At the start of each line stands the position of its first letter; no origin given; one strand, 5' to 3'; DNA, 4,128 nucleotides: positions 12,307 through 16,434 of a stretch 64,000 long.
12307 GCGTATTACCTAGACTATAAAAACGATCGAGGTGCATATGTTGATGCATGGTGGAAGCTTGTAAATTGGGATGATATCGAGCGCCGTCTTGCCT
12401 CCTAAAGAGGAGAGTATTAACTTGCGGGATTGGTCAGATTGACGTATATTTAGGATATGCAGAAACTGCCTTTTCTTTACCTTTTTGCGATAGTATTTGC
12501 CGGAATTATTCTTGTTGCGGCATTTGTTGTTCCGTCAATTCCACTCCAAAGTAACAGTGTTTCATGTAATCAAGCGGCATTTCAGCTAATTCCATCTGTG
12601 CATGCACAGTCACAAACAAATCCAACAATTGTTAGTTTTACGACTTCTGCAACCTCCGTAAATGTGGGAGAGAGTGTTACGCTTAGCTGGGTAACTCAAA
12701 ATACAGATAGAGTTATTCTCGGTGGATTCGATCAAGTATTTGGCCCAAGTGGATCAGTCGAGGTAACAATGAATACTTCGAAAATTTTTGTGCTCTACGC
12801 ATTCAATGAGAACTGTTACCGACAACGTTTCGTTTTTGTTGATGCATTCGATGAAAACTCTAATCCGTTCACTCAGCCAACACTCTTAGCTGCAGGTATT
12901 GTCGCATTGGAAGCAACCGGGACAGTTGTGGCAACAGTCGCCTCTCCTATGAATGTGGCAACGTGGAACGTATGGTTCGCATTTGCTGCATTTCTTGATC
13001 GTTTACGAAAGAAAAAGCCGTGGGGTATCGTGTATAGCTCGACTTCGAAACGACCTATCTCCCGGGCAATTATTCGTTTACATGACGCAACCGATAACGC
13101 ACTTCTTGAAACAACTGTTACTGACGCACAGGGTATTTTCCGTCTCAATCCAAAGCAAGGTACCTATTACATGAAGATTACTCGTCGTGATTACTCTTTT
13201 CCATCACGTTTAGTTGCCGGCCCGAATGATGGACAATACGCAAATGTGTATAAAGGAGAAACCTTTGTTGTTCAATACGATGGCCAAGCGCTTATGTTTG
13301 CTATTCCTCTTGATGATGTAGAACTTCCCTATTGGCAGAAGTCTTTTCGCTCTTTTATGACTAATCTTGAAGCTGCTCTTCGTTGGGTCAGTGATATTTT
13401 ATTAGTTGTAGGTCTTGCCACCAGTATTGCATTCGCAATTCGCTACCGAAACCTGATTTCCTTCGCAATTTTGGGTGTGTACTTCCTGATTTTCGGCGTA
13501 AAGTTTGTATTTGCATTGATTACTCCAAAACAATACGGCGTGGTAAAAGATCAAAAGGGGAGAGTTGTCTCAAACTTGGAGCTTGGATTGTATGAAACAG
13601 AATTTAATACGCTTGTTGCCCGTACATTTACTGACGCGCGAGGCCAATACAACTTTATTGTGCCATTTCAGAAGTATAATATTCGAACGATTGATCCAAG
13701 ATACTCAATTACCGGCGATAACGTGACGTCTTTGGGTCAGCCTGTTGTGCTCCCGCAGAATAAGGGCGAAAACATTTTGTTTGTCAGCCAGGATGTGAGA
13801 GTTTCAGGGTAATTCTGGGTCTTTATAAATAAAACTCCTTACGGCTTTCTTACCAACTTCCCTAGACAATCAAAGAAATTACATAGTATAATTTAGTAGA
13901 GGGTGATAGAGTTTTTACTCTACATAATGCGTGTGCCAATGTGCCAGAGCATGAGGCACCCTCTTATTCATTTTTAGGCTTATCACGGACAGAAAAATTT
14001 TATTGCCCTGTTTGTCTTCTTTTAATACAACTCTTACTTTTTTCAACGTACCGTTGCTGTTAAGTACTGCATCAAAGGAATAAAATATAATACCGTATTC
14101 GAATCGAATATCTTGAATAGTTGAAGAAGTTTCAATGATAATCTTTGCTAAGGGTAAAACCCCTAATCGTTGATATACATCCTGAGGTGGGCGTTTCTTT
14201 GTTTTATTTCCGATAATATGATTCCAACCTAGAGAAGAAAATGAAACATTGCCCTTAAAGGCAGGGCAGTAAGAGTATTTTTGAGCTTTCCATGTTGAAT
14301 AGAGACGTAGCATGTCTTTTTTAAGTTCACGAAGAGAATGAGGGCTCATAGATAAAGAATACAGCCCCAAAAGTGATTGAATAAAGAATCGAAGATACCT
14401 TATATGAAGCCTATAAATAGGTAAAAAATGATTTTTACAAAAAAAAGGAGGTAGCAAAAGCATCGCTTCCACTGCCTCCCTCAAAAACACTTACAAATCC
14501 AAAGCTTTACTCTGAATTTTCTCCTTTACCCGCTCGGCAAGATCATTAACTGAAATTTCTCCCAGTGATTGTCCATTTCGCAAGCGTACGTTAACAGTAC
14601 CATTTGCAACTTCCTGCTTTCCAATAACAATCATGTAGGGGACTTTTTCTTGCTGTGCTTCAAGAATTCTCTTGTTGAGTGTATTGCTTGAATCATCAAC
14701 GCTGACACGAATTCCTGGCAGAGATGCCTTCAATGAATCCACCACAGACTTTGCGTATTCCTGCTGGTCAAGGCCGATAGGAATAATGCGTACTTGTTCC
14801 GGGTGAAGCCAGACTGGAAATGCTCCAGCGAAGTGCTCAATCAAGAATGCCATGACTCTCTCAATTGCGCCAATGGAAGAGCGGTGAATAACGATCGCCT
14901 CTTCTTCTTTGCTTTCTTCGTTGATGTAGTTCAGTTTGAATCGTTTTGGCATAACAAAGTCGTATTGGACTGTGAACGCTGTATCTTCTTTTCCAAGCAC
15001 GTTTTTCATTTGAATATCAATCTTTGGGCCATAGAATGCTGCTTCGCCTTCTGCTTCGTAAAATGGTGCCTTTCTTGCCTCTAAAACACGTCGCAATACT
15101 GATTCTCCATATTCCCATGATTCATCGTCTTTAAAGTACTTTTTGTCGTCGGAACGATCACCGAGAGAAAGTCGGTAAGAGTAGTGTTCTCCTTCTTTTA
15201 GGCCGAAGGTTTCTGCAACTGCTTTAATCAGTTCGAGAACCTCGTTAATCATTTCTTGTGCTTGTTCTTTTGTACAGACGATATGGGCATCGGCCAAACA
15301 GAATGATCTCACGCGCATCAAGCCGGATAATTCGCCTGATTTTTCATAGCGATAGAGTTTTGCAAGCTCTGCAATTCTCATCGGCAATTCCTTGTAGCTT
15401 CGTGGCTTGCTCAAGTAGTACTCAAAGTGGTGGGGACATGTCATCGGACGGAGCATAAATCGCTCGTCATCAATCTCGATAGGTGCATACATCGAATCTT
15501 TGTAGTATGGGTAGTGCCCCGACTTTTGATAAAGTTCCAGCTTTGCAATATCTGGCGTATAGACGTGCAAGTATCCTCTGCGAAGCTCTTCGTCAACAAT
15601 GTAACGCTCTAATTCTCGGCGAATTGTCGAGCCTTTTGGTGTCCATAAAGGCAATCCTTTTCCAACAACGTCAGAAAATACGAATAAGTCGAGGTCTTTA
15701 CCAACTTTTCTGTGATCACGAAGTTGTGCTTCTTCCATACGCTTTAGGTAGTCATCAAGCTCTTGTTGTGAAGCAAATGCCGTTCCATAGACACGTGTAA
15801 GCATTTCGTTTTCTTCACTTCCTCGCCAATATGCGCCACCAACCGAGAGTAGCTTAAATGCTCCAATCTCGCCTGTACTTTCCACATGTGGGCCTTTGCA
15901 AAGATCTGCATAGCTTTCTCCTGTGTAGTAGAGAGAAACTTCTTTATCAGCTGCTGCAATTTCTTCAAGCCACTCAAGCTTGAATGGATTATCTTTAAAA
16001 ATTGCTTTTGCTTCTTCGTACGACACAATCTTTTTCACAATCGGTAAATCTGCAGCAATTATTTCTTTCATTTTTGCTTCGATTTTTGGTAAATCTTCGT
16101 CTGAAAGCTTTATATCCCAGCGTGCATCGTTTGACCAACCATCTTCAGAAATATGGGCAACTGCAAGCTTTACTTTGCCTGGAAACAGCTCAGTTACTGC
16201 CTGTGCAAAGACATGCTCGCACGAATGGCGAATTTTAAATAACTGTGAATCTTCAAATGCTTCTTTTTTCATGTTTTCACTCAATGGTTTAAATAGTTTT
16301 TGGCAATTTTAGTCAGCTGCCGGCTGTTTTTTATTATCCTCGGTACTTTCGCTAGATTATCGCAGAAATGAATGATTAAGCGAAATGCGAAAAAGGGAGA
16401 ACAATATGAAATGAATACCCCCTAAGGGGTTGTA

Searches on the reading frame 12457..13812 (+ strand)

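Call 35: search_protein_families(library=pfam, proteins=[window:12457-13812:+], max_evalue=0.001)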
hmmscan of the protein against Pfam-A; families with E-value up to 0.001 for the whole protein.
window:12457-13812:+ (451 aa): 5 families
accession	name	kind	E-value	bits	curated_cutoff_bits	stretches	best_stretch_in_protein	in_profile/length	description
PF13620.12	CarboxypepD_reg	-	4e-12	46.7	32.3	1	190-246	4-59/82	Carboxypeptidase regulatory-like domain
PF17210.9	SdrD_B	-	1.3e-06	29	29.7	0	198-264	21-87/112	SdrD B-like domain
PF13715.12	CarbopepD_reg_2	-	4.1e-05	24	32.2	0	190-243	3-52/88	CarboxypepD_reg-like domain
PF11974.14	bMG3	-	0.00023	21.5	34.9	0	196-233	23-59/103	Bacterial alpha-2-macroglobulin MG3 domain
PF01060.29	TTR-52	-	0.00043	21.3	24.9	0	368-418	8-59/79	Transthyretin-like family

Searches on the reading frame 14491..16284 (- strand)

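Call 35: search_protein_families(library=pfam, proteins=[window:14491-16284:-], max_evalue=0.001)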
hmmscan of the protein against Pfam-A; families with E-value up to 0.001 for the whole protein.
window:14491-16284:- (597 aa): 3 families
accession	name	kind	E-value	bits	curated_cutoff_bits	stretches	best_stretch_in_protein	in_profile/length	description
PF00587.30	tRNA-synt_2b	-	2.5e-36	125.9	29.3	1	272-485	6-179/179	tRNA synthetase class II core domain (G, H, P, S and T)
PF03129.25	HGTP_anticodon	-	2.2e-21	76.2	21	1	497-589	1-94/94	Anticodon binding domain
PF07973.19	tRNA_SAD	-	1.6e-15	57.3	24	1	116-166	1-44/44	Threonyl and Alanyl tRNA synthetase second additional domain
